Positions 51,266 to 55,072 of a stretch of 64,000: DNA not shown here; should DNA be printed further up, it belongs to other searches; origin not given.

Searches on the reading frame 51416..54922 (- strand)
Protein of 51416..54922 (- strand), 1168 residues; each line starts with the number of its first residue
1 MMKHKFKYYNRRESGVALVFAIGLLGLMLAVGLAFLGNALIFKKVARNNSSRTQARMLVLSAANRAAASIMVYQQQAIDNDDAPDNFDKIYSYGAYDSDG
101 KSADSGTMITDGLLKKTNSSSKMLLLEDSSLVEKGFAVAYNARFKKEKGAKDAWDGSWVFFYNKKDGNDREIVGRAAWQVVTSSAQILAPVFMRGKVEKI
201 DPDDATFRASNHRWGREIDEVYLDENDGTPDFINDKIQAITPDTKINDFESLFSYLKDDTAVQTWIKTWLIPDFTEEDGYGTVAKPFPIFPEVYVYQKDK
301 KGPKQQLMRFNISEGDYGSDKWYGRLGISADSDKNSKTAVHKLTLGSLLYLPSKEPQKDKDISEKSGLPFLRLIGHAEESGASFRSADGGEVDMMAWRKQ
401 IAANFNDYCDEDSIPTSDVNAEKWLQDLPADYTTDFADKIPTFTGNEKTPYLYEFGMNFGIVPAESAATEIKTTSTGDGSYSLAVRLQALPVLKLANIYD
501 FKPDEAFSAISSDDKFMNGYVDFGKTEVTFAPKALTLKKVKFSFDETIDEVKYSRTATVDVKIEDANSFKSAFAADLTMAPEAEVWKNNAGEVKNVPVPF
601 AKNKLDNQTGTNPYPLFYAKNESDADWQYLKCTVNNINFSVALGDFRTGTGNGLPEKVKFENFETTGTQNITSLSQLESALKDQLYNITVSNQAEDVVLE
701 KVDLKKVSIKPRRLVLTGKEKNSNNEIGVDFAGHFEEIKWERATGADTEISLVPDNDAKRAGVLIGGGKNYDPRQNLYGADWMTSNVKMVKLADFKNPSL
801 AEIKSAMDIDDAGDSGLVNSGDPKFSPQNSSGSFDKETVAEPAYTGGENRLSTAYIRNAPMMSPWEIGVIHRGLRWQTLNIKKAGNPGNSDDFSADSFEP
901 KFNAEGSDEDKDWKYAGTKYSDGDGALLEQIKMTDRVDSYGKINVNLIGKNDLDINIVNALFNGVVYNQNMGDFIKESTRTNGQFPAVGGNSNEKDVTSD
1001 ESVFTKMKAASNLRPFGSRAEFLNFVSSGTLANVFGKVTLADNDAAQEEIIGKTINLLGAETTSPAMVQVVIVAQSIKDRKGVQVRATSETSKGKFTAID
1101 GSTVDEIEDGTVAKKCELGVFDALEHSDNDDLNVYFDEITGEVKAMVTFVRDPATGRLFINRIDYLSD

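Call 5: search_protein_families(library=pfam, proteins=[window:51416-54922:-], max_evalue=0.01)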
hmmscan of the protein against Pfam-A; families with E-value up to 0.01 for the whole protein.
window:51416-54922:- (1168 aa): 0 families

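Call 6: search_protein_families(library=ncbifam, proteins=[window:51416-54922:-], max_evalue=0.01)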
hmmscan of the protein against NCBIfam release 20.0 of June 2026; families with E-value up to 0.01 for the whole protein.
window:51416-54922:- (1168 aa): 0 families

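Call 26: find_homologous_proteins(query=window:51416-54922:-, max_evalue=0.00001)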
Query window:51416-54922:- (1168 aa): 142 proteins with E <= 0.00001 among 8000 candidates; the best 120 are listed.
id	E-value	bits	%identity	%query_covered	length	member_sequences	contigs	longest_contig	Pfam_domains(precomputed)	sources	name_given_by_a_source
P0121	0.0e+0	2544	96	100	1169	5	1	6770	-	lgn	-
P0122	0.0e+0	1717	68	100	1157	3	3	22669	-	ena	-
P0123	3.2e-242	825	44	99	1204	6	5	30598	-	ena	-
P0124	2.3e-211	723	40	99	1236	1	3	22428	-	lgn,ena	-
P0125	2.2e-208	713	39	99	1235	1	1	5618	-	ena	-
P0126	1.3e-204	701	38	99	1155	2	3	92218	-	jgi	-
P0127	3.4e-199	683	38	99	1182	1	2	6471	-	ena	-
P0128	4.5e-197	676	38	99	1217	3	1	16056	-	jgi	-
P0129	1.2e-195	671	38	99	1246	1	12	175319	-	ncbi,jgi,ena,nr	ncbi:MAG: hypothetical protein E7050_03755 [Lentisphaerae bacterium]|nr:hypothetical protein [Lentis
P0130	7.6e-194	665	37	97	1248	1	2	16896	-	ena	-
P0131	7.9e-194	665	37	100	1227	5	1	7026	-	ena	-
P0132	6.6e-193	662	39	100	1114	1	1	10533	-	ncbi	-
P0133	1.1e-192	661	38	99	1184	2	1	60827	-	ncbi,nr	ncbi:MAG: hypothetical protein E7051_03435 [Lentisphaerae bacterium]|nr:hypothetical protein [Lentis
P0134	1.1e-191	658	37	99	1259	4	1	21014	-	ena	-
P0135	1.4e-191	658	38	99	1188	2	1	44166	-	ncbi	-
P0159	1.2e-164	568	36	99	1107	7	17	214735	-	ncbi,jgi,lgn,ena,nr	ncbi:MAG: hypothetical protein E7042_04255 [Lentisphaerae bacterium]|nr:hypothetical protein [Lentis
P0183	9.3e-105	370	30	99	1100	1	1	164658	-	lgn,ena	-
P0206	1.8e-101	359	31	99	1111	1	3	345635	-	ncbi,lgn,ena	-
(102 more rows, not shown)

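Call 27: find_encoding_contigs(protein=P0129, flank=8000, max_places=1)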
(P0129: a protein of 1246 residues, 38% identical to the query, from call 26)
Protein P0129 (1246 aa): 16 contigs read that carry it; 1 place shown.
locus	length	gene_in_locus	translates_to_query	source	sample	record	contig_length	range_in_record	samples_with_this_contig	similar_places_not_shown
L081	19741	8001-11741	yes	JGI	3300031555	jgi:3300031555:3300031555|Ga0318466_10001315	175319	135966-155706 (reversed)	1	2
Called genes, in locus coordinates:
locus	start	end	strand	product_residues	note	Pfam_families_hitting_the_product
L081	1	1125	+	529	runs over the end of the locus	PF03023:MurJ, PF01554:MatE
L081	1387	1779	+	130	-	-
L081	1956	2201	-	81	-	-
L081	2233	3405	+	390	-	PF03663:Glyco_hydro_76 (faint), PF07470:Glyco_hydro_88 (faint), PF25840:Ulvan_lyase_N (faint)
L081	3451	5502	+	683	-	PF02065:Melibiase, PF16874:Glyco_hydro_36C (weak)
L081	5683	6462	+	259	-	PF07963:N_methyl (weak)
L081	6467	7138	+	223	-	-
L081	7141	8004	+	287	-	-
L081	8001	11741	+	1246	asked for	-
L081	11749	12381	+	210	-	PF04263:TPK_catalytic, PF21275:Thi_PPkinase_C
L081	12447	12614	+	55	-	PF01165:Ribosomal_S21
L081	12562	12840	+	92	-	-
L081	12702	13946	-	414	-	PF01979:Amidohydro_1, PF07969:Amidohydro_3 (weak)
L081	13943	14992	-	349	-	PF13241:NAD_binding_7 (weak)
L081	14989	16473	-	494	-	PF01225:Mur_ligase (weak), PF08245:Mur_ligase_M, PF02875:Mur_ligase_C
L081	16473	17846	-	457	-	PF08245:Mur_ligase_M, PF02875:Mur_ligase_C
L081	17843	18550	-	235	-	-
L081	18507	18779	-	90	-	PF01037:AsnC_trans_reg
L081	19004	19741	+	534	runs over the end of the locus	PF02844:GARS_N, PF01071:GARS_A, PF02843:GARS_C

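Call 28: find_encoding_contigs(protein=P0159, flank=8000, max_places=1)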
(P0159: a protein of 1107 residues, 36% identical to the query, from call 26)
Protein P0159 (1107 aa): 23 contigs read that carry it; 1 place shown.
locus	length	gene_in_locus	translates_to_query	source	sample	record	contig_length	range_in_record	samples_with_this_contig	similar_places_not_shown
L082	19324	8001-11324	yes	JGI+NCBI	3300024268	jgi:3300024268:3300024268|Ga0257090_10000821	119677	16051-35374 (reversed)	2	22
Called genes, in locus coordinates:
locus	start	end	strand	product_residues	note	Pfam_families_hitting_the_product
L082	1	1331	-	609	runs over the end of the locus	PF02518:HATPase_c (weak), PF00204:DNA_gyraseB, PF01751:Toprim, PF00986:DNA_gyraseB_C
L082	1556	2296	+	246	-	-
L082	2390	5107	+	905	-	PF16126:DUF4838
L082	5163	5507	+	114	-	-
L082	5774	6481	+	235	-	-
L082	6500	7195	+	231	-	-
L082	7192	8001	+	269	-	-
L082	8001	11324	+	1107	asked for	-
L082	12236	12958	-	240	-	PF00106:adh_short, PF01370:Epimerase, PF13561:adh_short_C2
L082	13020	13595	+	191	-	-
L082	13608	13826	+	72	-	PF02416:TatA_B_E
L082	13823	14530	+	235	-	PF00902:TatC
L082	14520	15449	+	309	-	PF10672:Methyltrans_SAM, PF03602:Cons_hypoth95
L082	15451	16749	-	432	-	PF07690:MFS_1 (weak)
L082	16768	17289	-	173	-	-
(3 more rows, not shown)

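Call 29: find_encoding_contigs(protein=P0206, flank=8000, max_places=1)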
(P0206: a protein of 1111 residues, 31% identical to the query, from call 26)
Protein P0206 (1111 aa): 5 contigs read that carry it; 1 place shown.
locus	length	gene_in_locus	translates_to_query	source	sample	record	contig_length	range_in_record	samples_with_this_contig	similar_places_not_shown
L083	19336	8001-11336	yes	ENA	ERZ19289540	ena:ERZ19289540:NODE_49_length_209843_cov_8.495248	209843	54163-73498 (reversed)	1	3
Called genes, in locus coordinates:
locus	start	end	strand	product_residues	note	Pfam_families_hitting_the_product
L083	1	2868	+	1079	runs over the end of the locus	-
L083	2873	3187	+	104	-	PF05336:rhaM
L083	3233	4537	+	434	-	PF15892:BNR_4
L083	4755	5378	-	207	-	PF01346:FKBP_N, PF00254:FKBP_C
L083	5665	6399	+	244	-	-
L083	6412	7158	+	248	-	-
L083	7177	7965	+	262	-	-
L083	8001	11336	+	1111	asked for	-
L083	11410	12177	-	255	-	PF05099:TerB (faint)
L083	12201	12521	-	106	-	PF09719:C_GCAxxG_C_C (weak)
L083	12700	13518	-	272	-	PF12833:HTH_18, PF00165:HTH_AraC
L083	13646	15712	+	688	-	PF02901:PFL-like, PF01228:Gly_radical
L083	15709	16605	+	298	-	PF13353:Fer4_12, PF04055:Radical_SAM, PF12838:Fer4_7 (faint), PF13183:Fer4_8 (faint), PF13237:Fer4_10, PF00037:Fer4 (faint), PF12837:Fer4_6 (faint), PF13484:Fer4_16 (faint)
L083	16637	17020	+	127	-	PF02627:CMD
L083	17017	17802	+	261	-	PF07963:N_methyl (weak), PF07596:SBP_bac_10 (faint)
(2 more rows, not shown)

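Call 30: find_encoding_contigs(protein=P0183, flank=8000, max_places=1)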
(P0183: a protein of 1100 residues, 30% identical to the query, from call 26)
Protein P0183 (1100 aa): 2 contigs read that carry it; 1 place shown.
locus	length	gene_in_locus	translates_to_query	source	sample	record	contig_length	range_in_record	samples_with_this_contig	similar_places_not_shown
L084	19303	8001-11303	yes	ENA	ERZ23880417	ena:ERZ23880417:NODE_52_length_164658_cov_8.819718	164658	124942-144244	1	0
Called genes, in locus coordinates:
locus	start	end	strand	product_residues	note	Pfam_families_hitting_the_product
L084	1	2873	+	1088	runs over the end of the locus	-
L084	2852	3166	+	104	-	PF05336:rhaM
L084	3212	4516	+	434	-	PF15892:BNR_4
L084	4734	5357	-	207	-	PF01346:FKBP_N, PF00254:FKBP_C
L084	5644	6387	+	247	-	-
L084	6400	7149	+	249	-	-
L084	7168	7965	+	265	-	-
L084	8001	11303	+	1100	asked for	-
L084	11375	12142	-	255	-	PF05099:TerB (faint)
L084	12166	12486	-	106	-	PF09719:C_GCAxxG_C_C (weak)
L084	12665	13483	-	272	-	PF12833:HTH_18, PF00165:HTH_AraC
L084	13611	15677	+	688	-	PF02901:PFL-like, PF01228:Gly_radical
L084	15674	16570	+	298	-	PF13353:Fer4_12, PF04055:Radical_SAM, PF12838:Fer4_7 (faint), PF13183:Fer4_8 (faint), PF13237:Fer4_10, PF00037:Fer4 (faint), PF12837:Fer4_6 (faint), PF13484:Fer4_16 (faint)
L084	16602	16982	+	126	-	PF02627:CMD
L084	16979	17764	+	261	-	PF07963:N_methyl (weak)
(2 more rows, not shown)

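Call 42: find_encoding_contigs(protein=P0122, flank=6000, max_places=1)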
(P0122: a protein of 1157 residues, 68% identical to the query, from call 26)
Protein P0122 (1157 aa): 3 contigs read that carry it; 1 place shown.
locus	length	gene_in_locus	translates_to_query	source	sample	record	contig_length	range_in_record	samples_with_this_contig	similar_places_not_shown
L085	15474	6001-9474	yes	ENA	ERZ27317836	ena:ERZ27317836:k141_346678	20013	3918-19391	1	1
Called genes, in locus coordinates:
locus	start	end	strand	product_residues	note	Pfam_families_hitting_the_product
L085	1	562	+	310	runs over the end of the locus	PF13623:SurA_N_2 (weak), PF13624:SurA_N_3, PF13145:Rotamase_2, PF00639:Rotamase (faint)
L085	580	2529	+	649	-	PF00069:Pkinase, PF07714:PK_Tyr_Ser-Thr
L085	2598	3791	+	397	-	-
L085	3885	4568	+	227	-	-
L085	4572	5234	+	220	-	-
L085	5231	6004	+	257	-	-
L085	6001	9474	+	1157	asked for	-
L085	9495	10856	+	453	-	PF21129:TibC_1st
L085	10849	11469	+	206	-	PF04263:TPK_catalytic, PF21275:Thi_PPkinase_C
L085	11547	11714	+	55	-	PF01165:Ribosomal_S21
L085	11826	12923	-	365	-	PF01636:APH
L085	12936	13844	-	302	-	PF00483:NTP_transferase (weak), PF12804:NTP_transf_3 (weak)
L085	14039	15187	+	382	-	PF07969:Amidohydro_3 (faint), PF01979:Amidohydro_1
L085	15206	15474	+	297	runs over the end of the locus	?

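Call 43: find_encoding_contigs(protein=P0123, flank=6000, max_places=1)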
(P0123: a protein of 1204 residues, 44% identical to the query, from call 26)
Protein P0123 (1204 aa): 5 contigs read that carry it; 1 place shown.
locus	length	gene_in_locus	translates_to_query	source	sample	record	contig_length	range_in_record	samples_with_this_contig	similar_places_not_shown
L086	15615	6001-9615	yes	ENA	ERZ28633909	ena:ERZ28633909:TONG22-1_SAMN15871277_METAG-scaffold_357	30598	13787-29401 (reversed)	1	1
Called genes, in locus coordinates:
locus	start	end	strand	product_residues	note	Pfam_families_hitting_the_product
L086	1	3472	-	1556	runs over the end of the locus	?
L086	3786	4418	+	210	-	-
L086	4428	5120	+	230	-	-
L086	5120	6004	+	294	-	-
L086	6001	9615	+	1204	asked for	-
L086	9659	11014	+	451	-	PF21129:TibC_1st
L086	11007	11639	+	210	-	PF04263:TPK_catalytic, PF21275:Thi_PPkinase_C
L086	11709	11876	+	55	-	PF01165:Ribosomal_S21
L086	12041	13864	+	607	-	PF13522:GATase_6, PF13537:GATase_7, PF01380:SIS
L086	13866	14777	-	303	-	PF21088:MS_channel_1st, PF00924:MS_channel_2nd, PF21082:MS_channel_3rd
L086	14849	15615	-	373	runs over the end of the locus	PF01979:Amidohydro_1, PF07969:Amidohydro_3 (weak)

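Call 44: find_encoding_contigs(protein=P0126, flank=6000, max_places=1)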
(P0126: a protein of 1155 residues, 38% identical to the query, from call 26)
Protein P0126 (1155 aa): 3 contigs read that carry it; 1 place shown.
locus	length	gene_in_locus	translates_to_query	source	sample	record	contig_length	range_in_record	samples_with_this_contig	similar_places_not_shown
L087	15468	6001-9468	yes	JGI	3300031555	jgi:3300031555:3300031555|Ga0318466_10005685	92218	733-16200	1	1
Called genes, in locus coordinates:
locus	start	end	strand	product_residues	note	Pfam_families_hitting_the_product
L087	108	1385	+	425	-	PF00275:EPSP_synthase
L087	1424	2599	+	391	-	-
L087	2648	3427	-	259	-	-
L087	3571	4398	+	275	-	PF07963:N_methyl (weak)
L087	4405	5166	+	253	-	-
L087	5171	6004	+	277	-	PF07963:N_methyl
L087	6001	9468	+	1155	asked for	-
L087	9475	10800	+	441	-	PF21129:TibC_1st, PF01075:Glyco_transf_9 (faint)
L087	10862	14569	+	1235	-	PF21345:PcRGLX_2nd (weak), PF21346:PcRGLX_3rd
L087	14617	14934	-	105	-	PF00085:Thioredoxin, PF13098:Thioredoxin_2 (weak)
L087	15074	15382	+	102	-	-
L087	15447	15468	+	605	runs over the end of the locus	PF25973:BSH_CzcB (faint), PF00682:HMGL-like (weak), PF02436:PYC_OADA, PF00364:Biotin_lipoyl, PF25917:BSH_RND (weak)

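Call 45: find_encoding_contigs(protein=P0133, flank=6000, max_places=1)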
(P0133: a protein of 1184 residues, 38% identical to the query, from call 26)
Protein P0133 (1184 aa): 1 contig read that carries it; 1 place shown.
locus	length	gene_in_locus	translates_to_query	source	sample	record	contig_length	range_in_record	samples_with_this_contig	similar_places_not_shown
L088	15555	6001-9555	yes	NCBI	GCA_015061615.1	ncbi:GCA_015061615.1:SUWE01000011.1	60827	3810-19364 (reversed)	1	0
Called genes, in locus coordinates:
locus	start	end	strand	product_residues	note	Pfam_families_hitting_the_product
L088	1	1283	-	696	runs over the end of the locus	PF03772:Competence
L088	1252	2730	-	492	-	PF02366:PMT (weak), PF13231:PMT_2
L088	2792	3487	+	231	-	PF06293:Kdo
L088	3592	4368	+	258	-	-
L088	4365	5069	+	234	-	-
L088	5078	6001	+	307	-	-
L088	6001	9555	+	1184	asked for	-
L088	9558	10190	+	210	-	PF04263:TPK_catalytic, PF21275:Thi_PPkinase_C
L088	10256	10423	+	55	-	PF01165:Ribosomal_S21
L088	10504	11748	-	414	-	PF01979:Amidohydro_1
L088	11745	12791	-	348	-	PF00670:AdoHcyase_NAD (weak)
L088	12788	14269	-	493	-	PF08245:Mur_ligase_M, PF02875:Mur_ligase_C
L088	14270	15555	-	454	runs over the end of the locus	PF08245:Mur_ligase_M, PF02875:Mur_ligase_C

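Call 46: find_related_loci(query=A2, collection=metagenome_contigs, flank=7000)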
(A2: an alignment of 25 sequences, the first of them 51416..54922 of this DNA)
Query A2 (1168 aa) in metagenome_contigs; peptide patterns used: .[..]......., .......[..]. (x = any residue, [..] = any of these).
213 stretches matched a pattern; 103 encode a relative of the query (tblastn E <= 1e-3); the best 80 are kept; 78 distinct loci.
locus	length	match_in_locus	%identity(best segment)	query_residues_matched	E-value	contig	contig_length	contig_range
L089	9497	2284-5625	36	11-1166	6e-172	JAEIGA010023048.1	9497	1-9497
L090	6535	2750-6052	31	7-1166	2e-113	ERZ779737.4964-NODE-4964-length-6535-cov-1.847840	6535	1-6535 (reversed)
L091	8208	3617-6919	31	7-1166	3e-110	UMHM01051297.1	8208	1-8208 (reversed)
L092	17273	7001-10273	31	7-1166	3e-109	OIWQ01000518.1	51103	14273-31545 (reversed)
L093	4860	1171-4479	31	7-1166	9e-110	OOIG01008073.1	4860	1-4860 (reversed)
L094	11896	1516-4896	30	1-1166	3e-108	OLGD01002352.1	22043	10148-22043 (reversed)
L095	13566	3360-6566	30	13-1166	5e-108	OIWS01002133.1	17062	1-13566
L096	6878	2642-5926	30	7-1166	2e-106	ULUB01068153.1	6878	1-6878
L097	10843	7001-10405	31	2-1166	6e-102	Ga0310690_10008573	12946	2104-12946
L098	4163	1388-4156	30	1-981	2e-87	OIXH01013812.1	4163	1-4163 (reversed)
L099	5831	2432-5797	38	1-1166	5e-64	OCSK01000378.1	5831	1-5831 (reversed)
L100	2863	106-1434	35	696-1166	5e-64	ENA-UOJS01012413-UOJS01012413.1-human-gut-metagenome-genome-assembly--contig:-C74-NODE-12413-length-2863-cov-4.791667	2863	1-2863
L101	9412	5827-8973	33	2-1166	1e-62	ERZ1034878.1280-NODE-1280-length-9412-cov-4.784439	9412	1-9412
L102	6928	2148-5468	33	7-1166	8e-59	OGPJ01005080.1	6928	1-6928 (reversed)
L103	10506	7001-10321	33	7-1166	9e-59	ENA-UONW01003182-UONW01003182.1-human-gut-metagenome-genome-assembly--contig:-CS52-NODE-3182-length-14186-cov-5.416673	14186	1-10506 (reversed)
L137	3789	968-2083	30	716-1168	9e-31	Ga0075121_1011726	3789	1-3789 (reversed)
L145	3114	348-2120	30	365-1168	2e-27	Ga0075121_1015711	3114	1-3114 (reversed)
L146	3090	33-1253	28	720-1168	2e-27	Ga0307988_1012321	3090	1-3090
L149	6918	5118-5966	31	850-1168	1e-26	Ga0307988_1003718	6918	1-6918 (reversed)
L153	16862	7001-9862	28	2-1168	1e-25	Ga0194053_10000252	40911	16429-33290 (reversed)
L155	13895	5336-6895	28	389-1168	3e-25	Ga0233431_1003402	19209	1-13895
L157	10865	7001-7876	30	850-1168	9e-25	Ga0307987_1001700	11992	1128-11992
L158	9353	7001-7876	30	850-1168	9e-25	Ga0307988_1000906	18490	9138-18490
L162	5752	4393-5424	28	758-1168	2e-23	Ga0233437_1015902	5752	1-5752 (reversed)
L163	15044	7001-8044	26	772-1168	6e-27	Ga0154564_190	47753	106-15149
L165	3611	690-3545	27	398-1168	8e-23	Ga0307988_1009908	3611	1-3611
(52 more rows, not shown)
